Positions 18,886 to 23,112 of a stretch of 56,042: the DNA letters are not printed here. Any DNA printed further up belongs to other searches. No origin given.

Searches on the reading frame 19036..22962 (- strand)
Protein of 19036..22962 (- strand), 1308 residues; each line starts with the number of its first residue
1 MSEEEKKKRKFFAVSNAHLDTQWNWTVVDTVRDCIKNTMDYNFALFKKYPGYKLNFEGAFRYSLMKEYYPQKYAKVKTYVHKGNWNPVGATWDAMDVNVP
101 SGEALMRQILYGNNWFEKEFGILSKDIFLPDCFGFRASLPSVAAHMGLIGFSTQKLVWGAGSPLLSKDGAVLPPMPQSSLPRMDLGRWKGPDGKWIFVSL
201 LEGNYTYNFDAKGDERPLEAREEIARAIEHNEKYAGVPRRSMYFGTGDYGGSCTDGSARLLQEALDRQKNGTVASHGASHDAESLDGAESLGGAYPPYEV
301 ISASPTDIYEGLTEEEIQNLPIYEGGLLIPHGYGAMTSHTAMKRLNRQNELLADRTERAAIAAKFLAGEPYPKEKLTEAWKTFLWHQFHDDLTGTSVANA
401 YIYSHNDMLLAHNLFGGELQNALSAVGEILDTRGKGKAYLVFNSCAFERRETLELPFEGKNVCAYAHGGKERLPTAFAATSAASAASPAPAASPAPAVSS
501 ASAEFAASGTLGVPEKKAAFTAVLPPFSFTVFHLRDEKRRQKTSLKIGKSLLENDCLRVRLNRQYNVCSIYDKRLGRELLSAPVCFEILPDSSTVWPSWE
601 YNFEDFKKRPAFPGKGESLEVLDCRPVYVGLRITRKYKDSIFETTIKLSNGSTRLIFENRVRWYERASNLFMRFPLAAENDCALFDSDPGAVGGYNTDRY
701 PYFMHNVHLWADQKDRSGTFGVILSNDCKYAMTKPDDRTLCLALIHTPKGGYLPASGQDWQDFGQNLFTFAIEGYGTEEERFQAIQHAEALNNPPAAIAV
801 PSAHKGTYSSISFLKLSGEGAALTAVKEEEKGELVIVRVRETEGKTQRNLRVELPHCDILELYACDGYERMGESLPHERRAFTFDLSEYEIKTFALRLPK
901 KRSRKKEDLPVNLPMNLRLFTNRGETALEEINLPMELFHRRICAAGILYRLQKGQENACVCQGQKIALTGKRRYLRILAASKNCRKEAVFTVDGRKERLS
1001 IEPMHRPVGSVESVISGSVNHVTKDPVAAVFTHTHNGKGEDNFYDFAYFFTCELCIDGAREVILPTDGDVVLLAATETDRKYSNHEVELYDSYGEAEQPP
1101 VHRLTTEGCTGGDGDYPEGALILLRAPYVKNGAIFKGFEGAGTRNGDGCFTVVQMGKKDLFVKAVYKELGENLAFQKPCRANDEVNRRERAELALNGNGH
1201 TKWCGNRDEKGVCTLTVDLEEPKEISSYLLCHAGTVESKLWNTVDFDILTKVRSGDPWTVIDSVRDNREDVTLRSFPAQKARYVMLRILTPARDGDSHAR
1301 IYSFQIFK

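Call 45: search_protein_families(library=pfam, proteins=[window:19036-22962:-], max_evalue=0.00001)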
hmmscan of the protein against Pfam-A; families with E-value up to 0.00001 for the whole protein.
window:19036-22962:- (1308 aa): 6 families
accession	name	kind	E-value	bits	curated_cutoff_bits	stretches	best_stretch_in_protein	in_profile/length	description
PF01074.27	Glyco_hydro_38N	-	1.9e-40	139.5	25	1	11-262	2-232/270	Glycosyl hydrolases family 38 N-terminal domain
PF07748.19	Glyco_hydro_38C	-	2.3e-15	57.9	25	1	552-745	1-197/206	Glycosyl hydrolases family 38 C-terminal domain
PF09261.16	Alpha-mann_mid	-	6.3e-13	49.1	31.1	1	334-401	5-71/96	Alpha mannosidase middle domain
PF17677.7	Glyco_hydro38C2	-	1.6e-10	41.4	22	1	822-894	3-72/72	Glycosyl hydrolases family 38 C-terminal beta sandwich domain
PF00754.31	F5_F8_type_C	-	1.1e-07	32.5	28.2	1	1186-1290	9-114/127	F5/8 type C domain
PF22633.2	F5_F8_type_C_2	-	1e-06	29.7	27.8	1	1194-1285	2-90/91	NedA-like, galactose-binding domain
